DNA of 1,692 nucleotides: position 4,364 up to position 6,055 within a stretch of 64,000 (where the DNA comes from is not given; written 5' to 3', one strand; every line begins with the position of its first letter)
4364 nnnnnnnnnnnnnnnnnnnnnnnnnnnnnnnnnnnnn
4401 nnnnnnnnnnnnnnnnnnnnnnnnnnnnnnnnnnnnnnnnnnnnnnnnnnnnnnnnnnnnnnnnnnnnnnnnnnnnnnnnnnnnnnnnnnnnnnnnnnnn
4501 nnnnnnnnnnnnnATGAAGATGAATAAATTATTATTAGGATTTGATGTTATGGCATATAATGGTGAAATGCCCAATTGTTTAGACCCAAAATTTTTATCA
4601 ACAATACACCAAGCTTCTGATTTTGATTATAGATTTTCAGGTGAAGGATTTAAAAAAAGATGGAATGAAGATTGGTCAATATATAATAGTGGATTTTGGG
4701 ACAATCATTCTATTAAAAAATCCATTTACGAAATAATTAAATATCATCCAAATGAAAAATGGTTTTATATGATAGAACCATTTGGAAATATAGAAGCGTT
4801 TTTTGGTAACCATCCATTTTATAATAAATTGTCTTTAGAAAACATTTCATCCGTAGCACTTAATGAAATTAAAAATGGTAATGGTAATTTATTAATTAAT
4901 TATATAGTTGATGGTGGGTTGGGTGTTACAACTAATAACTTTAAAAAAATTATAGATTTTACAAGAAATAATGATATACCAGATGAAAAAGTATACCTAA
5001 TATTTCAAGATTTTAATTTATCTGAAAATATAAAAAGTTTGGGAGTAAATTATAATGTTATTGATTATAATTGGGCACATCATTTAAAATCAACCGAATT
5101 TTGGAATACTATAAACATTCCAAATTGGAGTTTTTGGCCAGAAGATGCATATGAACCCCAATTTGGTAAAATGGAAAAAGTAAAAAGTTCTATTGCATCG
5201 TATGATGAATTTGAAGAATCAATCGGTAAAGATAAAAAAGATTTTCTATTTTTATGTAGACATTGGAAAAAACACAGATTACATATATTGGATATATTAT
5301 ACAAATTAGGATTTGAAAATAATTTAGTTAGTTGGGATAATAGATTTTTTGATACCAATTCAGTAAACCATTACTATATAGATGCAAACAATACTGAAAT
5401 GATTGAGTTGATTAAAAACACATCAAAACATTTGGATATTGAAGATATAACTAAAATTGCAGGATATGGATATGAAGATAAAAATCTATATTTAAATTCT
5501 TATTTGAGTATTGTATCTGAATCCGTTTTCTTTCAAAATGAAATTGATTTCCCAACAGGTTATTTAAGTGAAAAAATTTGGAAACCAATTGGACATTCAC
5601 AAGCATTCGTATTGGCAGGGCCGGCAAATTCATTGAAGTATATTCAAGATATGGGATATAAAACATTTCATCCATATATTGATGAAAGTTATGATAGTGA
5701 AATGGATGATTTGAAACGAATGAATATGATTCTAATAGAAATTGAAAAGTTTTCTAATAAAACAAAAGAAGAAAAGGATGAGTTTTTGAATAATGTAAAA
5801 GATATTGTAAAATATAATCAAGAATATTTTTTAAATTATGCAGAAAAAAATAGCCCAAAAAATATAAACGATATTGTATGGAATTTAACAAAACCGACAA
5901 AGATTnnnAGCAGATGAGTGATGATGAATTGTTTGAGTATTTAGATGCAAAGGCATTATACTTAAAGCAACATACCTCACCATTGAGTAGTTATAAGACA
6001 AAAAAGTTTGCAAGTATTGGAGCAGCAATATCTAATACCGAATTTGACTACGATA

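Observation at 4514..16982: Four divergent paralogs of a fucosyltransferase-like (GT10-type) glycosyltransferase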

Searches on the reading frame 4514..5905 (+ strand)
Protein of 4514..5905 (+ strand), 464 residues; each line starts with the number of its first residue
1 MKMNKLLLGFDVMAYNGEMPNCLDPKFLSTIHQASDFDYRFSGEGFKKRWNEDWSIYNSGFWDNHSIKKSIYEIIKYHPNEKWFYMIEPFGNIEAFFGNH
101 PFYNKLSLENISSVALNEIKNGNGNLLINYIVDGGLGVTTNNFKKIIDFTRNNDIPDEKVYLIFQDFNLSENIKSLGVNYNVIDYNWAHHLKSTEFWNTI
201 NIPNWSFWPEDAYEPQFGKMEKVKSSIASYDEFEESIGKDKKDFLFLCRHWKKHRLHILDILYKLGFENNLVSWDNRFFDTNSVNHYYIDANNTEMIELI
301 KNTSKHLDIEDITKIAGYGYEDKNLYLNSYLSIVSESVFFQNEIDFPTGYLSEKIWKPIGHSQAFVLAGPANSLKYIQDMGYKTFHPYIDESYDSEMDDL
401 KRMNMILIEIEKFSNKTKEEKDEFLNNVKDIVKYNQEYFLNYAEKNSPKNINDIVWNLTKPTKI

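Call 4: search_protein_families(library=pfam, proteins=[window:4514-5905:+], max_evalue=10)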
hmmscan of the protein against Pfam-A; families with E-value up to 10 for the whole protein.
window:4514-5905:+ (464 aa): 0 families

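Call 5: search_protein_families(library=phrogs, proteins=[window:4514-5905:+], max_evalue=1)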
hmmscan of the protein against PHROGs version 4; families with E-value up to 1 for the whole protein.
window:4514-5905:+ (464 aa): 0 families

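Call 8: search_solved_structures(query=A1, max_evalue=10)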
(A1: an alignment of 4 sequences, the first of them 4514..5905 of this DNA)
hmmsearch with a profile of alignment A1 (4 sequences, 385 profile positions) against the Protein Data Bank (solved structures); distinct sequences matched with E-value up to 10: 3.
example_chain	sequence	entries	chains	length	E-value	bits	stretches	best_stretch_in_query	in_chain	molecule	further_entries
4rny_A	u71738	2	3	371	0.047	16.2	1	171-242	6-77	Conserved hypothetical secreted protein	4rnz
7y51_A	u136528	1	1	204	0.33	13.4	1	144-212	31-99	Predicted xylanase/chitin deacetylase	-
2iji_A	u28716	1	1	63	1.1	11.6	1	158-208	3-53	Regulatory protein rop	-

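Call 23: search_protein_families(library=ncbifam, proteins=[window:4514-5905:+], max_evalue=10)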
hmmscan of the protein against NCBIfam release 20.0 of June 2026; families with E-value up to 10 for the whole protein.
window:4514-5905:+ (464 aa): 0 families

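Call 85: search_dna_similar(query=window:4514-5905:+, collection=phages, mode=protein, max_evalue=0.001, max_rows=20)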
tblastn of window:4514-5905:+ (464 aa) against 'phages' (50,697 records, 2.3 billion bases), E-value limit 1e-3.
No match.
